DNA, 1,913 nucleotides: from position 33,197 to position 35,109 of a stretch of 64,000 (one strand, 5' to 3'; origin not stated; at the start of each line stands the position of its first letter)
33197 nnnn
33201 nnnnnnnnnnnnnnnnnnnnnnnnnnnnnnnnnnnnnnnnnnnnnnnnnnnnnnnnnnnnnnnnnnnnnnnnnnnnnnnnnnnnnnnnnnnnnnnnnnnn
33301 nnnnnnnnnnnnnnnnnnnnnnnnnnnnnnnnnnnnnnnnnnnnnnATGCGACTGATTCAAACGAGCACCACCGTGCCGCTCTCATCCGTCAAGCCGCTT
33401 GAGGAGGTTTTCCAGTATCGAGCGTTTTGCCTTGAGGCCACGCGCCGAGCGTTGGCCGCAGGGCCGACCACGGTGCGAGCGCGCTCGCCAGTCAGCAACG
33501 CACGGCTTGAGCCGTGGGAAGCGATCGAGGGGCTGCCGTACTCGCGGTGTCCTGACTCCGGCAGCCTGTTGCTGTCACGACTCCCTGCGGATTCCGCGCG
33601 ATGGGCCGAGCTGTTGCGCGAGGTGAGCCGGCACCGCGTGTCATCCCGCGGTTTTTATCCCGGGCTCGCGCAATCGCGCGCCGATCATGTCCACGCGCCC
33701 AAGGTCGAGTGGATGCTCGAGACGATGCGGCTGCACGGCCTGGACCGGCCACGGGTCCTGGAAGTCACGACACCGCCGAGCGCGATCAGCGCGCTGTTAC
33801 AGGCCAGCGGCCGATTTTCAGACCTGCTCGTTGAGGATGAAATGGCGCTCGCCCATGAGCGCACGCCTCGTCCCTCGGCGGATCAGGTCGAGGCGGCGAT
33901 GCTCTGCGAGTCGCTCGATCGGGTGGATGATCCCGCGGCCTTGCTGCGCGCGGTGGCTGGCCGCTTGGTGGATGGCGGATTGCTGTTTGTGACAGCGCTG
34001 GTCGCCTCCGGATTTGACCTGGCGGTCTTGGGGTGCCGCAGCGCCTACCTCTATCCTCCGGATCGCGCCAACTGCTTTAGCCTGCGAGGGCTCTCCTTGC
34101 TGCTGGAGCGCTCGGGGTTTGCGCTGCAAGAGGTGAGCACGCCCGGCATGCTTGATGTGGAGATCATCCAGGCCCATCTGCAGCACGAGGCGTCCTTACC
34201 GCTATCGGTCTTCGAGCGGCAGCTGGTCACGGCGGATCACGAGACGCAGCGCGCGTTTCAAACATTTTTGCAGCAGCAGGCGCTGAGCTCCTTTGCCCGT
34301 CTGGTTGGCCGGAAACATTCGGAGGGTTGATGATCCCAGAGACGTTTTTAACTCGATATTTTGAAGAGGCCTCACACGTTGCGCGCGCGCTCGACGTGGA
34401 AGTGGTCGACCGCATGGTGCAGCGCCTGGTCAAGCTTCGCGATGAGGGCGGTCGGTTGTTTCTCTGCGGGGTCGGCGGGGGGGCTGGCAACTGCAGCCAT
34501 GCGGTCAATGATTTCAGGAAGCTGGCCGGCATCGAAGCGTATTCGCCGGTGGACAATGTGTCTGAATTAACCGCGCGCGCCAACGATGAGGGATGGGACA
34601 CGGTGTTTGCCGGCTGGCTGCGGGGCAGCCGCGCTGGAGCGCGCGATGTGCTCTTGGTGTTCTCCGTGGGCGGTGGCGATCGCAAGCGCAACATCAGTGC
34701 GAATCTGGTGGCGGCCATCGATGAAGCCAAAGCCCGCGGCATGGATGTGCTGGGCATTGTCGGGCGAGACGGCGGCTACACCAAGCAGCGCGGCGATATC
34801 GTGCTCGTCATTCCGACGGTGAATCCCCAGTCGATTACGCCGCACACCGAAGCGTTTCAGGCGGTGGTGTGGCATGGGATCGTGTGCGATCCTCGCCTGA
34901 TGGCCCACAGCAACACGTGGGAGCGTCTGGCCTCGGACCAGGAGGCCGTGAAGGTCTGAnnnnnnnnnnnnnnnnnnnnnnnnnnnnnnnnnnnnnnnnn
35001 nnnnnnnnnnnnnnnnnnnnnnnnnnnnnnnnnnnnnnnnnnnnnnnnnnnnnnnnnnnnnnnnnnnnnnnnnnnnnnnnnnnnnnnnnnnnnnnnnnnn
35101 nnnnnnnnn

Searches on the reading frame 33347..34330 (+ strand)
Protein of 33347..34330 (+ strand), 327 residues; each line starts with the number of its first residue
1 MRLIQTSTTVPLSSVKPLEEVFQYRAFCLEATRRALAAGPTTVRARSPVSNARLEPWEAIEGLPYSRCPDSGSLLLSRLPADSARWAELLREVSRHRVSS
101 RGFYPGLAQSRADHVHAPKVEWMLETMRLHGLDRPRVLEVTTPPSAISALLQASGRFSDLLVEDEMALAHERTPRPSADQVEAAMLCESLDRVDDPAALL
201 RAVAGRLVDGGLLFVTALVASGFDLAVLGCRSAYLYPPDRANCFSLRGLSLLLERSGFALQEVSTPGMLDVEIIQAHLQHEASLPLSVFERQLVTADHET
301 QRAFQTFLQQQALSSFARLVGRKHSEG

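Call 49: search_protein_families(library=pfam, proteins=[window:33347-34330:+], max_evalue=0.0001)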
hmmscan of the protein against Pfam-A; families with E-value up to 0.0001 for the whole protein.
window:33347-34330:+ (327 aa): 1 family
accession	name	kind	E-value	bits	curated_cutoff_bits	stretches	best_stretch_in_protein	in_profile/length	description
PF13489.12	Methyltransf_23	-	9.6e-07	29.1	27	1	167-262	68-163/164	Methyltransferase domain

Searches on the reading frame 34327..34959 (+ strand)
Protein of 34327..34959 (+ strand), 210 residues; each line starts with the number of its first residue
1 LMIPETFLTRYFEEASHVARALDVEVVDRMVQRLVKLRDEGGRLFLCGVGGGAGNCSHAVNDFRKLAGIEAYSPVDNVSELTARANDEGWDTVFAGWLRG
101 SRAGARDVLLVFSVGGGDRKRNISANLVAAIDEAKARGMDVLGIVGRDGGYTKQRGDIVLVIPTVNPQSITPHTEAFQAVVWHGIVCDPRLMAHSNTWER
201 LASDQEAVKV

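Call 49: search_protein_families(library=pfam, proteins=[window:34327-34959:+], max_evalue=0.0001)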
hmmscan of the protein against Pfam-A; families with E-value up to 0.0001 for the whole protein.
window:34327-34959:+ (210 aa): 1 family
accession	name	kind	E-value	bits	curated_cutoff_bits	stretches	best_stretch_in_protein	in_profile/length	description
PF13580.11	SIS_2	-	1.9e-08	34.9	27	1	11-146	2-138/138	SIS domain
